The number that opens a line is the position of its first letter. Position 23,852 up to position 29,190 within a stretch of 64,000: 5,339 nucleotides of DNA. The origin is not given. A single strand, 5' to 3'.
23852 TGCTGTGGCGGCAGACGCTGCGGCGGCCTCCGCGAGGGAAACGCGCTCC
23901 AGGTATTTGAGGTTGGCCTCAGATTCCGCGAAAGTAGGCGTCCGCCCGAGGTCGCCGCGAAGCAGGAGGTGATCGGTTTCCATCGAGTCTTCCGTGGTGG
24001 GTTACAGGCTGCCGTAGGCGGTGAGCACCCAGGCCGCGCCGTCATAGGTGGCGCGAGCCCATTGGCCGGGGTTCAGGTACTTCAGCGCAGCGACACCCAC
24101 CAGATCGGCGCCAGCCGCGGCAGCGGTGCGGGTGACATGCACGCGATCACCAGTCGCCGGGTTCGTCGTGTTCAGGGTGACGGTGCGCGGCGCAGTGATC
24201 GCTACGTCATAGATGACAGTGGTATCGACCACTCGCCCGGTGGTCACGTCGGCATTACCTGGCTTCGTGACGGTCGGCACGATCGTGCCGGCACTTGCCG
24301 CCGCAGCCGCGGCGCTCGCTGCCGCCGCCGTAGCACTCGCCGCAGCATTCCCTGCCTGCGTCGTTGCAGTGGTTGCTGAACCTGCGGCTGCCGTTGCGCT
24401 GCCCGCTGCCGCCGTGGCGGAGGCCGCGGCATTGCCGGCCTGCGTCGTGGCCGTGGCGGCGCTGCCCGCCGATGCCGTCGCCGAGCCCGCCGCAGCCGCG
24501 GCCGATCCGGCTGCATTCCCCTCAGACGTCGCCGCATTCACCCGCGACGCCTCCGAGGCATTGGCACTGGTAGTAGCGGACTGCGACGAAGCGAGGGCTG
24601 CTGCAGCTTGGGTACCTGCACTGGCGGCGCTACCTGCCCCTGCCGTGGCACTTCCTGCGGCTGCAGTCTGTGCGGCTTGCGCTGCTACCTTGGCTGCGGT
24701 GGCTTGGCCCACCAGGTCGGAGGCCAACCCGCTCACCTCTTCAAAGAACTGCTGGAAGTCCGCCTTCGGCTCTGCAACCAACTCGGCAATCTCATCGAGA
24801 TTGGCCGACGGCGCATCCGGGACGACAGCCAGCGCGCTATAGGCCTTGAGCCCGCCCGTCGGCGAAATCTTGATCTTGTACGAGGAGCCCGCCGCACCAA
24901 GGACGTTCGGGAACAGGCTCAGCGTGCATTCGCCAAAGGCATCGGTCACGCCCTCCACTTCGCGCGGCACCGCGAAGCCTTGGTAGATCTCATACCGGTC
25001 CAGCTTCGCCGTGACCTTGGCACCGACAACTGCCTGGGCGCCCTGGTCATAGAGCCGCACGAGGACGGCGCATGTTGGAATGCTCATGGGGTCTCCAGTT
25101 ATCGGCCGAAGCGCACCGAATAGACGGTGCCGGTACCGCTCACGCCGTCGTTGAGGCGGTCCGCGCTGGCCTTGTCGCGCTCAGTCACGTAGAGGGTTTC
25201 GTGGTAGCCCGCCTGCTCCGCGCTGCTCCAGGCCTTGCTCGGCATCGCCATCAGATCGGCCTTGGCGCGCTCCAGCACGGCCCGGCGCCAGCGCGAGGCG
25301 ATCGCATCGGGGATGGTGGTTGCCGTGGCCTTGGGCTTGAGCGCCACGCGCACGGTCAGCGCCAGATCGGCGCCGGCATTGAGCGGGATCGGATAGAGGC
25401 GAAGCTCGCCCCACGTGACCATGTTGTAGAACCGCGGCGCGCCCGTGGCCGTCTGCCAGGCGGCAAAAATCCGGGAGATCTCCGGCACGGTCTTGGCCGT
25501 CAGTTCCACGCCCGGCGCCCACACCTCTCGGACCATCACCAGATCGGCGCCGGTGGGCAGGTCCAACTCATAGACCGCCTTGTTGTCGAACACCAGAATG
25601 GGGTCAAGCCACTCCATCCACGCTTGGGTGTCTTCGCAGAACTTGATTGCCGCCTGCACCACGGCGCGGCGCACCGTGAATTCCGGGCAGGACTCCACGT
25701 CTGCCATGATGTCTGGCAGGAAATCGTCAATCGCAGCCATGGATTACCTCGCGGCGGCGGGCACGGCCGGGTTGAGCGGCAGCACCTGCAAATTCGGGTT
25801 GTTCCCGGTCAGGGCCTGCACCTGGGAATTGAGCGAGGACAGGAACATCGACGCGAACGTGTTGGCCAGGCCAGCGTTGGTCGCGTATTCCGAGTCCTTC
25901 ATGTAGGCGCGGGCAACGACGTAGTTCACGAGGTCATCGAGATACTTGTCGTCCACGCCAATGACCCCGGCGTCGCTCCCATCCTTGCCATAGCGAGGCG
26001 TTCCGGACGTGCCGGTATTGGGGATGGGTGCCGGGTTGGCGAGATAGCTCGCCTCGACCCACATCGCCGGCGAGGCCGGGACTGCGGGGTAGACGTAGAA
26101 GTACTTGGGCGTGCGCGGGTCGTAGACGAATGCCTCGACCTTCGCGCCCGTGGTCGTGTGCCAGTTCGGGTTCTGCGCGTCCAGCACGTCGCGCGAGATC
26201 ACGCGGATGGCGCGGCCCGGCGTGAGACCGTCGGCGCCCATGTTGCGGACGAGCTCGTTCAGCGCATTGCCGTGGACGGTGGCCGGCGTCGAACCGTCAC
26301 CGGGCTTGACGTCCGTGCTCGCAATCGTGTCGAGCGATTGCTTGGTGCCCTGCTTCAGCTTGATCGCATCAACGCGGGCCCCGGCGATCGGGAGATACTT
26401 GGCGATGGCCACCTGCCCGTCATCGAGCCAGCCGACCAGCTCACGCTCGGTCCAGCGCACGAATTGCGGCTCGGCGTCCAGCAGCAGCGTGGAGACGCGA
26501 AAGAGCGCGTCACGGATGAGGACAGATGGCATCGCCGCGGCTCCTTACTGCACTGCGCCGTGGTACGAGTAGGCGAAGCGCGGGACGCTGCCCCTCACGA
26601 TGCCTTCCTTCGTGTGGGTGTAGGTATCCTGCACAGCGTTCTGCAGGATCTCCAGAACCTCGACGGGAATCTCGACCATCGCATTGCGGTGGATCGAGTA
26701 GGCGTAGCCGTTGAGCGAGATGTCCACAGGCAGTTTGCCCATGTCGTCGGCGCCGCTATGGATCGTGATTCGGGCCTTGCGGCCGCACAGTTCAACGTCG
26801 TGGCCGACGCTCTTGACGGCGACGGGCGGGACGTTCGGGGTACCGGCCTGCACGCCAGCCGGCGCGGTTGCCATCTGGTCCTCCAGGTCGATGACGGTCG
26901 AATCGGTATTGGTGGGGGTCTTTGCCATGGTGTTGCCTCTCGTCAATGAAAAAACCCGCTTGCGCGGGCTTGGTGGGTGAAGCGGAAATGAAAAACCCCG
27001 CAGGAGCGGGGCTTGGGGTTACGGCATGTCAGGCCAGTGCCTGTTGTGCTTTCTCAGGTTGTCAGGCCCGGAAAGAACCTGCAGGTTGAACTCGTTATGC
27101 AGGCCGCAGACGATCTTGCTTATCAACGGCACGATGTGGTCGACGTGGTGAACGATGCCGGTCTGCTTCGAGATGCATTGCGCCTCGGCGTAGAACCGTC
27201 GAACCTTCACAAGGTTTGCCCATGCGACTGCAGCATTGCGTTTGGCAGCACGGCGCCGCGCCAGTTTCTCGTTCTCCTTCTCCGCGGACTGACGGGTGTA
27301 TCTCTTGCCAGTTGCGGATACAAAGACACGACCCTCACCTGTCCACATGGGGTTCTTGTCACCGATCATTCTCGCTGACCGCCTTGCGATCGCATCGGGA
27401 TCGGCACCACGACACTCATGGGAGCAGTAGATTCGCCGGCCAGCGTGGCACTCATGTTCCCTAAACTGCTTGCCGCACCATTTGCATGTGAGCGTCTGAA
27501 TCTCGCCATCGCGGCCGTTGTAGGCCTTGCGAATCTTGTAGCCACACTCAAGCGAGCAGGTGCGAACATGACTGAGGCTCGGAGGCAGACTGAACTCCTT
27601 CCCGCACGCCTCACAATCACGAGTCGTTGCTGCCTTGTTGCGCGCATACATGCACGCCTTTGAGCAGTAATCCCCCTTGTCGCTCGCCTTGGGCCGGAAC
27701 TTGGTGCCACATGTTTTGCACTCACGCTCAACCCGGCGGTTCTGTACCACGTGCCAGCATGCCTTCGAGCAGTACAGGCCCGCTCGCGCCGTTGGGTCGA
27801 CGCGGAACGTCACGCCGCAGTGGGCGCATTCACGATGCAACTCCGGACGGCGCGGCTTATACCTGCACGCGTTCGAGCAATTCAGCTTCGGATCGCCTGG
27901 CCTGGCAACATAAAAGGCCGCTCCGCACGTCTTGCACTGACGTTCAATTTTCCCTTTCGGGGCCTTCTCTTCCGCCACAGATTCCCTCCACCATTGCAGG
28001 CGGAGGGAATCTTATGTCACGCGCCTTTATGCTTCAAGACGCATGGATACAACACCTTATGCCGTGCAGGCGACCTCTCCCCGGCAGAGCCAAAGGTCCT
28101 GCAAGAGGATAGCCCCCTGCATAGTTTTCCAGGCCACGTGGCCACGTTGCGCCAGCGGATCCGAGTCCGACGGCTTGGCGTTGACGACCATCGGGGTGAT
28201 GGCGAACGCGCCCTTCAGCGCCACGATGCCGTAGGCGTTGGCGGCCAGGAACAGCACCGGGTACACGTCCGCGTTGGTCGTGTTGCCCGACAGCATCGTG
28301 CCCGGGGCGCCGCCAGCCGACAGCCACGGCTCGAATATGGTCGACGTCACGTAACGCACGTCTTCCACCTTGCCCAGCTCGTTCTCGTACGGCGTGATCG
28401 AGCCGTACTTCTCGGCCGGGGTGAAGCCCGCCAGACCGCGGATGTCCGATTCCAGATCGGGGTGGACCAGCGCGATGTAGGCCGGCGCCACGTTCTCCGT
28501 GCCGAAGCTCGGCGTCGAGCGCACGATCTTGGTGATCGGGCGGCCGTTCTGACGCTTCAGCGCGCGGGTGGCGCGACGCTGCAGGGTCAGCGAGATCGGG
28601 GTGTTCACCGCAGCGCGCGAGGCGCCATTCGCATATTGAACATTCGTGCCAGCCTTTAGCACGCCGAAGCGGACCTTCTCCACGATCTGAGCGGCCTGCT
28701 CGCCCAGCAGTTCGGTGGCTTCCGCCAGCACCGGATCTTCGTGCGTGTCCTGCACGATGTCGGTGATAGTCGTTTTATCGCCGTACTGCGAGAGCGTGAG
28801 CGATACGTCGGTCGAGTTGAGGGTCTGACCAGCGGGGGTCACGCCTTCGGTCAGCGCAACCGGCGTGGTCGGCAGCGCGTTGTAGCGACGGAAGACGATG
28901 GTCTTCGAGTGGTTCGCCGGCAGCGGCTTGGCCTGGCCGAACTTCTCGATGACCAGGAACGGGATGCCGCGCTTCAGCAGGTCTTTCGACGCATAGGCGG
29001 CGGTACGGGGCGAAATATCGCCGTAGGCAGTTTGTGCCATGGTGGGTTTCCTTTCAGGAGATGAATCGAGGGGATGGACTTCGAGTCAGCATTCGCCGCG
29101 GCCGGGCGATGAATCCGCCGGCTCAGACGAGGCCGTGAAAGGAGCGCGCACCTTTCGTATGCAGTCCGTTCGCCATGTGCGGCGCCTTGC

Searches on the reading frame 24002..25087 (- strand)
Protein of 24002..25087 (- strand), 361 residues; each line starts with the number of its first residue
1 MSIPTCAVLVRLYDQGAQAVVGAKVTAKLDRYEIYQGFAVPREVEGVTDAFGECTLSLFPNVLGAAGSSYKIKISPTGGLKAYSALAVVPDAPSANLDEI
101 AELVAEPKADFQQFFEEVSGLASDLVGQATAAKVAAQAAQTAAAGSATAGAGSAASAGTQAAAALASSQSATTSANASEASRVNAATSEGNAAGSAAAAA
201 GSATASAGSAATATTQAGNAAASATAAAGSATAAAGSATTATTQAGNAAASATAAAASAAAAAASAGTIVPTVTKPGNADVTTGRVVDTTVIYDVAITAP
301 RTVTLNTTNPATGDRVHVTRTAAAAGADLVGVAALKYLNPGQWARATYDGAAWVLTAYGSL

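Call 4: search_protein_families(library=pfam, proteins=[window:24002-25087:-], max_evalue=0.01)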
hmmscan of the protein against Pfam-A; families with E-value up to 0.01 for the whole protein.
window:24002-25087:- (361 aa): 0 families

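Call 8: search_protein_families(library=ncbifam, proteins=[window:24002-25087:-], max_evalue=0.1)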
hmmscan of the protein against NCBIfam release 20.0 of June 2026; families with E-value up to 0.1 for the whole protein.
window:24002-25087:- (361 aa): 0 families

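Call 9: search_protein_families(library=phrogs, proteins=[window:24002-25087:-], max_evalue=0.01)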
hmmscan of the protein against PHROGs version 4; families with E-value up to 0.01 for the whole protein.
window:24002-25087:- (361 aa): 9 families
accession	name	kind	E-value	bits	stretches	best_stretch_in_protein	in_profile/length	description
phrog_3279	-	tail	1.3e-13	52.2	1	127-276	139-295/396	tail fiber protein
phrog_745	-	unknown function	2.2e-06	26.4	1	116-280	119-281/1452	-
phrog_24159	-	tail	7.3e-06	25.5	1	129-304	121-294/972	tail fiber protein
phrog_24369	-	tail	2.6e-05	22.9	1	129-266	64-201/1396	tail fiber protein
phrog_1419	-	tail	4.7e-05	22.8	1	128-266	203-341/793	tail protein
phrog_6614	-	tail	7.6e-05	22.4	1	104-227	98-221/548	minor tail protein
phrog_38058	-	tail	0.00029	20.2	1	126-269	284-427/708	tail fiber protein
phrog_3299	-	unknown function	0.001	17.6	1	128-328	298-491/1385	-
phrog_4242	-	tail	0.0015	18.9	1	130-266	166-305/628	tail fiber protein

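Call 59: search_dna_similar(query=window:24002-25087:-, collection=phages, mode=protein, max_rows=25)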
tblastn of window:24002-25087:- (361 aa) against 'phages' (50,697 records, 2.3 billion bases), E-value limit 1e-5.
No match.

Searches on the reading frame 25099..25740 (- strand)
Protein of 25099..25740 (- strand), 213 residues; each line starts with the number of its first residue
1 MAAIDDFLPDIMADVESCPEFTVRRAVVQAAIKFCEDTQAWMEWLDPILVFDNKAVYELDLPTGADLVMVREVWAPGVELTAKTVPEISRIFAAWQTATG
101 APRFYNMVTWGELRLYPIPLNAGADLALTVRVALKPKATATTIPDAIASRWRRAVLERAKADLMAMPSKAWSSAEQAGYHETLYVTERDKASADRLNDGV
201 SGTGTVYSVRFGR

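Call 24: search_protein_families(library=phrogs, proteins=[window:25099-25740:-], max_evalue=0.001)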
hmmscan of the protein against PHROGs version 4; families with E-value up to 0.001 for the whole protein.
window:25099-25740:- (213 aa): 1 family
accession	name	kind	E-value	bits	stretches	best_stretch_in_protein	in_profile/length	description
phrog_437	-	head and packaging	5.6e-36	125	1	1-201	1-192/203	virion structural protein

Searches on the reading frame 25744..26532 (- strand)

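Call 24: search_protein_families(library=phrogs, proteins=[window:25744-26532:-], max_evalue=0.001)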
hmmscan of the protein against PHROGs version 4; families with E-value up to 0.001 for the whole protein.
window:25744-26532:- (262 aa): 2 families
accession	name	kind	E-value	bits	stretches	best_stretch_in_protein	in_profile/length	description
phrog_399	-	head and packaging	2.7e-43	149.1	1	6-247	4-210/220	structural protein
phrog_23601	-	unknown function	2.5e-06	28.4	1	178-237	57-113/115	-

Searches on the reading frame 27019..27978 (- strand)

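Call 24: search_protein_families(library=phrogs, proteins=[window:27019-27978:-], max_evalue=0.001)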
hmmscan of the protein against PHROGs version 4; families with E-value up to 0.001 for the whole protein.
window:27019-27978:- (319 aa): 5 families
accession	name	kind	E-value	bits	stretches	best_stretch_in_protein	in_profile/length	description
phrog_1271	-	DNA, RNA and nucleotide metabolism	8.1e-30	105.4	3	82-155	175-248/361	HNH endonuclease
phrog_26577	-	unknown function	2.6e-24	86.8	1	231-319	24-112/119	-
phrog_3794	-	unknown function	1.8e-08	34.9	0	165-190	11-34/50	-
phrog_2308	-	unknown function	1.5e-07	32.6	0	48-113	55-129/138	-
phrog_15471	-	DNA, RNA and nucleotide metabolism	1.4e-06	29.3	0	82-153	100-172/183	HNH endonuclease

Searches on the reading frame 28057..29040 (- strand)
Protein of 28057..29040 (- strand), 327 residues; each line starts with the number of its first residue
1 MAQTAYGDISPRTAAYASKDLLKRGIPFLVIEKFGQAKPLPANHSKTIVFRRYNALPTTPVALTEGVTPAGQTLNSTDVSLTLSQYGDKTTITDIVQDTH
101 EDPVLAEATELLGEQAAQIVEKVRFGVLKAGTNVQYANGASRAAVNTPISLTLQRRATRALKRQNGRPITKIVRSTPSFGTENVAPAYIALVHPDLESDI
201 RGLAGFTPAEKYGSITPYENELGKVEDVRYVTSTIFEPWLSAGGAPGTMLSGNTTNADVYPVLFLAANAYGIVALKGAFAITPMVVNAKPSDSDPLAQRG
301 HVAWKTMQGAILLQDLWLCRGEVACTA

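Call 24: search_protein_families(library=phrogs, proteins=[window:28057-29040:-], max_evalue=0.001)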
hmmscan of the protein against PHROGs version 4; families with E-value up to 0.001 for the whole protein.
window:28057-29040:- (327 aa): 1 family
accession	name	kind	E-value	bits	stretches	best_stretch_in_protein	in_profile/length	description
phrog_1357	-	head and packaging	5.2e-57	194.4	1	15-323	35-344/356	major head protein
